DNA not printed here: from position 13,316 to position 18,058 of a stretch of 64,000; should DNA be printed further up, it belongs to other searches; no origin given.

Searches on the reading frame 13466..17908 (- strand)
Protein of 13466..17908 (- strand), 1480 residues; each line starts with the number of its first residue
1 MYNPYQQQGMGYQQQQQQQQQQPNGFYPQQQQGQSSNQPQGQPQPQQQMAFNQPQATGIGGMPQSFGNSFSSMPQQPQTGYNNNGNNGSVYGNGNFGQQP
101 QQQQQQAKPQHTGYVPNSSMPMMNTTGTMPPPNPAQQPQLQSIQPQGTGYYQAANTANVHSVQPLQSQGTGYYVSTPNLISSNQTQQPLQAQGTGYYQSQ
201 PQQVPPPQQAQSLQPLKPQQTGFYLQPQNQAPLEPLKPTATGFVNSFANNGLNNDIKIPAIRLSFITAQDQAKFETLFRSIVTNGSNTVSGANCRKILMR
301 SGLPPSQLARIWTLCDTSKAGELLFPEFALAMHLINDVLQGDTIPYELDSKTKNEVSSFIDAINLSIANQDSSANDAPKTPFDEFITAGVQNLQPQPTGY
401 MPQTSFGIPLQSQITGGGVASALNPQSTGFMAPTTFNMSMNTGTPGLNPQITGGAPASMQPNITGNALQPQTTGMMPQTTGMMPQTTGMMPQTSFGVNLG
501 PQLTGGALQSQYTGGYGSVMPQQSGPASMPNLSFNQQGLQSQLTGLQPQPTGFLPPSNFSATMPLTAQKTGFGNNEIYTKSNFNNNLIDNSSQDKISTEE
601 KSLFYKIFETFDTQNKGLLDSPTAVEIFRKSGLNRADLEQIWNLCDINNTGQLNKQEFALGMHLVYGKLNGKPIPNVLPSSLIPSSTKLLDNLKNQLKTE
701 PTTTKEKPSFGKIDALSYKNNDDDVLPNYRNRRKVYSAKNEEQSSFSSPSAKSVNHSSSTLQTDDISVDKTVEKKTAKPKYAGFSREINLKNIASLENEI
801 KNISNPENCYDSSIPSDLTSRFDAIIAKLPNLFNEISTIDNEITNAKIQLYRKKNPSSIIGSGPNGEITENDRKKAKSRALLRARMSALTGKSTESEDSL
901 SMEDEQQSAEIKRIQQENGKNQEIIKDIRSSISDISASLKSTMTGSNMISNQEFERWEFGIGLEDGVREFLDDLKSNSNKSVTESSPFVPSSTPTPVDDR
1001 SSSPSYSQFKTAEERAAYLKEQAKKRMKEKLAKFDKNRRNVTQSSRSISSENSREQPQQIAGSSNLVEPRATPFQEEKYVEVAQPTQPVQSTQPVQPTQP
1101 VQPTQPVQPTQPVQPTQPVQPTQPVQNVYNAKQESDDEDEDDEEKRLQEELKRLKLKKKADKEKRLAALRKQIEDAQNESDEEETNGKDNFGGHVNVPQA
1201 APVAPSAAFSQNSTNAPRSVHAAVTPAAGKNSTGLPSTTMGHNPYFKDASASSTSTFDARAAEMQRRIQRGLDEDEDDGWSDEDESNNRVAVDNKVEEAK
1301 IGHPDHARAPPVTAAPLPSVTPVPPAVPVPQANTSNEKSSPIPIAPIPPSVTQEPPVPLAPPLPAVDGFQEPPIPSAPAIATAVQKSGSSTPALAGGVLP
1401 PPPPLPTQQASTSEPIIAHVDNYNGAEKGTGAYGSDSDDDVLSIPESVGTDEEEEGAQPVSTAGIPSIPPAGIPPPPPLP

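Call 46: search_protein_families(library=pfam, proteins=[window:13466-17908:-], max_evalue=0.01)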
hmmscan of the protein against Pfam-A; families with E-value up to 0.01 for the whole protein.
window:13466-17908:- (1480 aa): 6 families
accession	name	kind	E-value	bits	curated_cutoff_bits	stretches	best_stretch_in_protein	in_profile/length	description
PF12763.14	EH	-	2e-37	127.6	22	2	597-689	2-95/101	EH domain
PF08226.16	DUF1720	-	3.4e-16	59.8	21.4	5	390-453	20-74/75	Domain of unknown function (DUF1720)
PF13499.12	EF-hand_7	-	9.2e-07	29.6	30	0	605-659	5-63/67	EF-hand domain pair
PF00036.39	EF-hand_1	-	1.8e-06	27.5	25.4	1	637-662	1-26/29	EF hand domain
PF13405.12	EF-hand_6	-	6.2e-06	25.9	25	0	637-662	1-26/30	EF-hand domain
PF04889.17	Cwf_Cwc_15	-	0.0092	16.3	30.4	1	1003-1183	30-182/244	Cwf15/Cwc15 cell cycle control protein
